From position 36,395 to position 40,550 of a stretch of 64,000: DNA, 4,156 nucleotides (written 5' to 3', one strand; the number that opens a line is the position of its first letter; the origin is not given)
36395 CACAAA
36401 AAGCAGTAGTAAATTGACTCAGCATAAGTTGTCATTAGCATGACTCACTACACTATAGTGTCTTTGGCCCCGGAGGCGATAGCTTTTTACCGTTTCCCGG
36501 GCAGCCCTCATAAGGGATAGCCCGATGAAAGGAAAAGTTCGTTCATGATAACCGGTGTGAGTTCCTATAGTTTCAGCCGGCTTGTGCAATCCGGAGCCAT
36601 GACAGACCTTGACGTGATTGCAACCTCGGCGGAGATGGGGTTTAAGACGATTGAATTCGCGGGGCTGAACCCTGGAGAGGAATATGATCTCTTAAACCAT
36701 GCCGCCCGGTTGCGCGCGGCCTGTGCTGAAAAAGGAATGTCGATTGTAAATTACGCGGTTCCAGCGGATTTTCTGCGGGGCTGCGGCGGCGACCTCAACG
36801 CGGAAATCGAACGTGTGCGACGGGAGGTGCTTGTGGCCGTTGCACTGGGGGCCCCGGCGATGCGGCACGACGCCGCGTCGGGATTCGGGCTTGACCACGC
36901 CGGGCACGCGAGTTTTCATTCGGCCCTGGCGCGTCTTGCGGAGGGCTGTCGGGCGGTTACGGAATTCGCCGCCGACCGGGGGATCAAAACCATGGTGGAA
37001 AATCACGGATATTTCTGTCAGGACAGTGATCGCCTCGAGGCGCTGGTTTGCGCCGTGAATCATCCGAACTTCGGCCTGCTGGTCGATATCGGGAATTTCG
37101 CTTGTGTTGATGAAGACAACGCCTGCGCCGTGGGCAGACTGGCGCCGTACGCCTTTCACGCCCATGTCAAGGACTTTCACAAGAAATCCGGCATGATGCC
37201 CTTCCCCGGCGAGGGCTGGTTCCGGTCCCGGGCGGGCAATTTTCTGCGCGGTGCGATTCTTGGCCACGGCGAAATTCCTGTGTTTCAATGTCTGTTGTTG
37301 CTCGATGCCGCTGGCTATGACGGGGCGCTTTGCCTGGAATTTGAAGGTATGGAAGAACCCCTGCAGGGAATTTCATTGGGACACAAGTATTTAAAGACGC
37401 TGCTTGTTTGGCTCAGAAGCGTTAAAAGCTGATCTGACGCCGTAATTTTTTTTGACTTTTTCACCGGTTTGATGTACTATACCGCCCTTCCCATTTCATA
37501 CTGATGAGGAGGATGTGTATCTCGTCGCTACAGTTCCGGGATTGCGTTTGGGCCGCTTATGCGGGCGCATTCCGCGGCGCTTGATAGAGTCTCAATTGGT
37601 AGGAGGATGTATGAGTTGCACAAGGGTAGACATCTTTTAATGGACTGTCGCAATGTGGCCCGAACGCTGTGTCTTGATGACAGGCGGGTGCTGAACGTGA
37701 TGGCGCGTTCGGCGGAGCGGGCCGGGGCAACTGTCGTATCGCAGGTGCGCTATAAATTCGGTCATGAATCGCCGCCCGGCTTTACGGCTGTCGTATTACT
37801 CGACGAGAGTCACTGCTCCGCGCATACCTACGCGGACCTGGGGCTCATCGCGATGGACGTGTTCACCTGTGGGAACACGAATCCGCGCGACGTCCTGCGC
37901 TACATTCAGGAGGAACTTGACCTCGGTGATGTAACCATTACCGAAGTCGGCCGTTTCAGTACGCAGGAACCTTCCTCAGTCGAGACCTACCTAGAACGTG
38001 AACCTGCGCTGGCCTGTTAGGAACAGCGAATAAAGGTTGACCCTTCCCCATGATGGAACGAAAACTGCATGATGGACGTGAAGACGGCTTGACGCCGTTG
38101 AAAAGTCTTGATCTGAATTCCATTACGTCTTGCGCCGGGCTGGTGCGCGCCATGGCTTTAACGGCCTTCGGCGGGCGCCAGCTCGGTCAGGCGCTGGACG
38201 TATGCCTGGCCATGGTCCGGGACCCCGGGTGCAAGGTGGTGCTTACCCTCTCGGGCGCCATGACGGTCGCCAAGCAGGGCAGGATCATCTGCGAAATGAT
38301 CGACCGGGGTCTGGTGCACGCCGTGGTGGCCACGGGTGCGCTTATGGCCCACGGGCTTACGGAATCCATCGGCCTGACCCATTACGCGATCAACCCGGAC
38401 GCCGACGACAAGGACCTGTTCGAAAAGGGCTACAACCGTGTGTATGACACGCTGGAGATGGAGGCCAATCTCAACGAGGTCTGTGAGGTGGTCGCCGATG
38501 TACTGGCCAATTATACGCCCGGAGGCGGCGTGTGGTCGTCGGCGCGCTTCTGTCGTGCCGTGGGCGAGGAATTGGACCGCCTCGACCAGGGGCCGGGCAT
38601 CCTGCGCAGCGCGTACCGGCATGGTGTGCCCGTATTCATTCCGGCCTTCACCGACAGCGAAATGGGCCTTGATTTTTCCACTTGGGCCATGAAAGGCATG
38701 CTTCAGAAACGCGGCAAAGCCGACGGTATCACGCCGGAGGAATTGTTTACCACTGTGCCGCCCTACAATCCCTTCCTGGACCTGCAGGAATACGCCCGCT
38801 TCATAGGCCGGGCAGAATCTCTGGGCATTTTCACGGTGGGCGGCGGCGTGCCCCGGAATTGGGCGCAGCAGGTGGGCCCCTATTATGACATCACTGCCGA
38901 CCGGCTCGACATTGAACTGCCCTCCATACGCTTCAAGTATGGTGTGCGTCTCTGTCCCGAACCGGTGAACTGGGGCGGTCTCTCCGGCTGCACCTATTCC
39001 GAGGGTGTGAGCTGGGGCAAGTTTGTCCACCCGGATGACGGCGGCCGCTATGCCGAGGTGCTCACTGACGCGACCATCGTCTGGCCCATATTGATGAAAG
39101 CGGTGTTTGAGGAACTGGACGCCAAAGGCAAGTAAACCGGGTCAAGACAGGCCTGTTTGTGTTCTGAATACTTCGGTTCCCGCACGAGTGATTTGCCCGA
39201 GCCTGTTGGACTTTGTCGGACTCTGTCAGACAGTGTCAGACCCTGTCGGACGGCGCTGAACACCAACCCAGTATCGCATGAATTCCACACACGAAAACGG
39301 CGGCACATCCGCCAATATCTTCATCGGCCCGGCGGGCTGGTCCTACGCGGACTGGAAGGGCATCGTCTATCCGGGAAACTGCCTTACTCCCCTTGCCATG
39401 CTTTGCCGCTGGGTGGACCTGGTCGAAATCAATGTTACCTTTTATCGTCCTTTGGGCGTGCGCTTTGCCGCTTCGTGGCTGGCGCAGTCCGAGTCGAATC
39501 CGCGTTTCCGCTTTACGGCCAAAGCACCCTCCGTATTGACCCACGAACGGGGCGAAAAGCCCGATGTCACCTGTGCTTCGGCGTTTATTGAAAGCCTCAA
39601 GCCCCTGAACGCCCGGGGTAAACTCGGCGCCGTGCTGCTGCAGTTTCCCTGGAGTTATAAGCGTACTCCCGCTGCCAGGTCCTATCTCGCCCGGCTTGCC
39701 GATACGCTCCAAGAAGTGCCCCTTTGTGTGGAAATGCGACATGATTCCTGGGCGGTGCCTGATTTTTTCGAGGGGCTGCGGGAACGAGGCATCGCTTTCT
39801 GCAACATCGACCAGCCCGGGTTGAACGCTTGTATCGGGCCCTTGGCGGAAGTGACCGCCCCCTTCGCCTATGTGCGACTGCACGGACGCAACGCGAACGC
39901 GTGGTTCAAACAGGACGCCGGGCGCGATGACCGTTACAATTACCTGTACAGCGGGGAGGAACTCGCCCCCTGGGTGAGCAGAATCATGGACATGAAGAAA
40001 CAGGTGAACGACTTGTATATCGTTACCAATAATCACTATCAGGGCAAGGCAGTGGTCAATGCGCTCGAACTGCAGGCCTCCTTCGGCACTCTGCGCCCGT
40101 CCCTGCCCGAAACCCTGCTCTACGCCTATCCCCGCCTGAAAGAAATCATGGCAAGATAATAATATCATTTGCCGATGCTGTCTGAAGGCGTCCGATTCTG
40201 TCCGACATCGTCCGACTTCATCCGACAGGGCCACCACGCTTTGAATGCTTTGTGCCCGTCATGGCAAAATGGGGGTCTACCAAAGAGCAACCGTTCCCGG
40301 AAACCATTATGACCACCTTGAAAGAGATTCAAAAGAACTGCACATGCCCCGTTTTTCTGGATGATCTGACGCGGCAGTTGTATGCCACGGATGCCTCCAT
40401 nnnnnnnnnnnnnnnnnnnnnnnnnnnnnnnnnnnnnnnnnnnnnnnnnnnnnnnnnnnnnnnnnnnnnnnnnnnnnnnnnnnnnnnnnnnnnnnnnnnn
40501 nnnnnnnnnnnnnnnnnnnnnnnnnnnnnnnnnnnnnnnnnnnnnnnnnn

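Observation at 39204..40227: DUF72 gene bracketed by two inverted, exactly 10-bp-phased 5-copy arrays of a GTCGGAC motif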

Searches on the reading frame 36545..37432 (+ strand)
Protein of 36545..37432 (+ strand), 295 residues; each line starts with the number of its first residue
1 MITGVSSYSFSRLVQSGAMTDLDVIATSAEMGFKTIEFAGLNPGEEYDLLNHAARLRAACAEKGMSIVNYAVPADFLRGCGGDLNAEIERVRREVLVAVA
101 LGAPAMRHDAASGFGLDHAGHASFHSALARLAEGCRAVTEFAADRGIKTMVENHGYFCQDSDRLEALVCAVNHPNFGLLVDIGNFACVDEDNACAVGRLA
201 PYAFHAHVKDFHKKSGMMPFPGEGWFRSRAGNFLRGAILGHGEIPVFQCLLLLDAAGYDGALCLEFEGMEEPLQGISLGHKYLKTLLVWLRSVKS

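Call 5: search_protein_families(library=pfam, proteins=[window:36545-37432:+])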
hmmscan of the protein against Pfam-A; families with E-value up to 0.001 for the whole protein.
window:36545-37432:+ (295 aa): 1 family
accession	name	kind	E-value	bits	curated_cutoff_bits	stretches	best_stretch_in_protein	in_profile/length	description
PF01261.30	AP_endonuc_2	-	5e-30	105.4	31.1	1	27-285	3-248/249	Xylose isomerase-like TIM barrel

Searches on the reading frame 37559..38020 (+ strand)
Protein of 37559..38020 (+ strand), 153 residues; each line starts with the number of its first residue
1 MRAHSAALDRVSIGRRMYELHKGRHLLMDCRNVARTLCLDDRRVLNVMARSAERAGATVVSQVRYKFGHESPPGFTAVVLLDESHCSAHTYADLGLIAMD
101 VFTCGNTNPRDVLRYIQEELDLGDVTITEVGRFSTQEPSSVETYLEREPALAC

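Call 5: search_protein_families(library=pfam, proteins=[window:37559-38020:+])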
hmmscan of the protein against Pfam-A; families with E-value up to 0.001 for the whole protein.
window:37559-38020:+ (153 aa): 1 family
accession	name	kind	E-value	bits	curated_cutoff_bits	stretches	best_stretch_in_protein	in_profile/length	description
PF02675.21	AdoMet_dc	-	1.1e-24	87.2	25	1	25-132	1-106/107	S-adenosylmethionine decarboxylase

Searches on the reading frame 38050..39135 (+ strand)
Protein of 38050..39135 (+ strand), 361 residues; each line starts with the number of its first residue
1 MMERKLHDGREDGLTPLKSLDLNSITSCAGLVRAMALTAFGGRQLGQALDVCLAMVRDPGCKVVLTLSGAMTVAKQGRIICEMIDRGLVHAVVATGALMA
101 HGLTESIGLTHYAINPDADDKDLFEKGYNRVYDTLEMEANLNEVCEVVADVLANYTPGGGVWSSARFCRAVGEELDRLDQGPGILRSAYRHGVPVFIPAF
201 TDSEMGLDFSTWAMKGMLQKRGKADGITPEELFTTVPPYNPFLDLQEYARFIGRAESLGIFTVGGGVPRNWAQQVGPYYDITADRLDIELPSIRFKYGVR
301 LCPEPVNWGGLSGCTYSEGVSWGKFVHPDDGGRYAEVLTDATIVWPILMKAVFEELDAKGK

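Call 5: search_protein_families(library=pfam, proteins=[window:38050-39135:+])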
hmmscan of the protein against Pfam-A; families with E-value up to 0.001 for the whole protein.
window:38050-39135:+ (361 aa): 1 family
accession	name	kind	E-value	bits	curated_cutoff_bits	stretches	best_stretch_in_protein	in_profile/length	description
PF01916.23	DS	-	1.2e-68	231.9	27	1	31-351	2-287/288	Deoxyhypusine synthase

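Call 84: search_protein_families(library=ncbifam, proteins=[window:38050-39135:+], max_evalue=0.00001)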
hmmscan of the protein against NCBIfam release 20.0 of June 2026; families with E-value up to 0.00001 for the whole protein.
window:38050-39135:+ (361 aa): 7 families
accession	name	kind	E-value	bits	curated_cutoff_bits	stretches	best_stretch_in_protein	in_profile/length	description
NF002006.0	PRK00805.1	equivalog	1.3e-64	218.2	434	1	26-357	19-323/338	deoxyhypusine synthase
NF002630.0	PRK02301.1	equivalog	1.2e-51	175.8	364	2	15-210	12-203/318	deoxyhypusine synthase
NF002699.1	PRK02492.1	equivalog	3e-47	161.1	500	1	16-358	7-325/338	1,9-bis(guanidino)-5-aza-nonane synthase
TIGR00321.1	dhys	equivalog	6.1e-44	150.6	304.25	1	20-353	5-300/301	deoxyhypusine synthase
NF001980.1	PRK00770.1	equivalog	1.9e-41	142.3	450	1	26-352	10-320/350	homospermidine biosynthesis protein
NF002294.1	PRK01221.1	equivalog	2.9e-25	89.3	350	1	20-267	4-231/300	deoxyhypusine synthase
NF003052.1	PRK03971.1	equivalog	5.6e-19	68.6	380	2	18-206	21-218/334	deoxyhypusine synthase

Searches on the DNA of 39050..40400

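Call 62: search_rna_families(source=window, start=39050, end=40400, threshold=evalue, max_evalue=5)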
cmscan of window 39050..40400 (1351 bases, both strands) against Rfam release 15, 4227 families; matches with E-value up to 5: 0.
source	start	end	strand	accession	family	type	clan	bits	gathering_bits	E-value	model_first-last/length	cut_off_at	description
